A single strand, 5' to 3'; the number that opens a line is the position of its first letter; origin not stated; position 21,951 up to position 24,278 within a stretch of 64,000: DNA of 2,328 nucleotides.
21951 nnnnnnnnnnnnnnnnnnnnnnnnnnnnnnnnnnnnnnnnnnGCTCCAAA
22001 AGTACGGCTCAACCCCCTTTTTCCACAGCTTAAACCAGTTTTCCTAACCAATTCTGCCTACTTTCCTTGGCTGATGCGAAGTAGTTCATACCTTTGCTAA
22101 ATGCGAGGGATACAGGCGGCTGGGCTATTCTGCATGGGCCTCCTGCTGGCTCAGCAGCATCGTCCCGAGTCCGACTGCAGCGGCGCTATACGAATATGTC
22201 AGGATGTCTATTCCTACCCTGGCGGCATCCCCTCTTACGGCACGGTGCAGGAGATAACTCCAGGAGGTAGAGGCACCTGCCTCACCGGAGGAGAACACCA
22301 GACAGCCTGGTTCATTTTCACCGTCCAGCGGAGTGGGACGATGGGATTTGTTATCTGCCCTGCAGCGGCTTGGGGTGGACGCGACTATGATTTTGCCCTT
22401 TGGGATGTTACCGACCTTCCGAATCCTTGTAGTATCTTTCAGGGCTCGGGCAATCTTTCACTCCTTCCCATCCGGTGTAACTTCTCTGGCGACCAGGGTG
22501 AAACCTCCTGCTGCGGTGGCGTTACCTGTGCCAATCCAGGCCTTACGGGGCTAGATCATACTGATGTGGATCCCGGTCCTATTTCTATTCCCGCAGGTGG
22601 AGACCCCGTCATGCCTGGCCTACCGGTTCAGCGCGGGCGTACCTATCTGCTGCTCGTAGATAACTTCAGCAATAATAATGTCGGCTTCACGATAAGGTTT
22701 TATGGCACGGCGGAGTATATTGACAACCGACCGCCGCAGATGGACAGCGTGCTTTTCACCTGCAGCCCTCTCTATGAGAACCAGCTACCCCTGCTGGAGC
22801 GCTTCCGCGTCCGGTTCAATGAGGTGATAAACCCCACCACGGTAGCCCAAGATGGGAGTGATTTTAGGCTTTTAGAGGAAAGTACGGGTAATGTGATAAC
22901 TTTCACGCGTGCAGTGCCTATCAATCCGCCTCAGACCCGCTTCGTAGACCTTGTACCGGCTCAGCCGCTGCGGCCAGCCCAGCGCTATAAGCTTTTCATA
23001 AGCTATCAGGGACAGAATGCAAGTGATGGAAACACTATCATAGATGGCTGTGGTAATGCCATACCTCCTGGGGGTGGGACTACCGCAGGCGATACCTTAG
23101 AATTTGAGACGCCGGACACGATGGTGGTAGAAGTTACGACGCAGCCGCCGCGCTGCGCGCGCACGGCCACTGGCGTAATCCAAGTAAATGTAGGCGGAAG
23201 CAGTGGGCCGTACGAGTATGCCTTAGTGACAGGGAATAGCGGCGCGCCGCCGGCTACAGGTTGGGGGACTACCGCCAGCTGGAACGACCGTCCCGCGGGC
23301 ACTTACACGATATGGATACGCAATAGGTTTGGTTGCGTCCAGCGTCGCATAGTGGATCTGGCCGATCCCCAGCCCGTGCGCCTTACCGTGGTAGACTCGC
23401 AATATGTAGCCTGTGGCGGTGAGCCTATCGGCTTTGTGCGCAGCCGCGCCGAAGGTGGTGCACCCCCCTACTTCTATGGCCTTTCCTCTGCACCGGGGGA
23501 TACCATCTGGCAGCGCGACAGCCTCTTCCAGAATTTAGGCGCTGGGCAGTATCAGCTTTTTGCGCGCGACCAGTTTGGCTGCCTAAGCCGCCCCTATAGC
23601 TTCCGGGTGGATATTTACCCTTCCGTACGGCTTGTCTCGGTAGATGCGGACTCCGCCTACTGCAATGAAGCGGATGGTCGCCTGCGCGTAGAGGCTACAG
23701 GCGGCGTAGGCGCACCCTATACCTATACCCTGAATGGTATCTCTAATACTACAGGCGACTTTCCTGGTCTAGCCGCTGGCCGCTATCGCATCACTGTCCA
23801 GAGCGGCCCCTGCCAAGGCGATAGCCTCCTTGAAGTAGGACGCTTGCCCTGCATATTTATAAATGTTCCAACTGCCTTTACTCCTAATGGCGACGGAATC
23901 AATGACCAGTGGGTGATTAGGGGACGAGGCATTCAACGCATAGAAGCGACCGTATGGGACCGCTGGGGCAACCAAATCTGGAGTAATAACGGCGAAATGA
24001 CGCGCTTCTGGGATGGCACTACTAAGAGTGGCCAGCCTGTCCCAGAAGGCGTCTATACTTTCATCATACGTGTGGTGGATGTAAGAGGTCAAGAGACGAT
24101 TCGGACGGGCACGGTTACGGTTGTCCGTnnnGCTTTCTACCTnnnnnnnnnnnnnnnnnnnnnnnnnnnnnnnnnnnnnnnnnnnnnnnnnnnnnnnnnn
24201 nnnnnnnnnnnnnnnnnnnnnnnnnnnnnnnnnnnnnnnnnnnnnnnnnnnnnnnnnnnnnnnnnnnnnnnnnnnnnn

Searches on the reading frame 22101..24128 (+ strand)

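Call 3: search_protein_families(library=pfam, proteins=[window:22101-24128:+], max_evalue=0.01)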
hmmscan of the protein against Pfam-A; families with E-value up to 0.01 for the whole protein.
window:22101-24128:+ (676 aa): 4 families
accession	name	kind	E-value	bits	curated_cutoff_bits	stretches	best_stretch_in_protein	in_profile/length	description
PF13585.12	CHU_C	-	4.6e-18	65.6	27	1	587-673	1-85/86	CHU_C Type IX secretion signal domain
PF13573.12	SprB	-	3.3e-12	46.3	28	2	520-548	8-36/37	SprB repeat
PF13860.13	FlgD_ig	-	0.00029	21.2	27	1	630-655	47-72/79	FlgD Ig-like domain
PF07495.19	Y_Y_Y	-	0.0043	17.4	26.6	0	646-672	34-60/65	Y_Y_Y domain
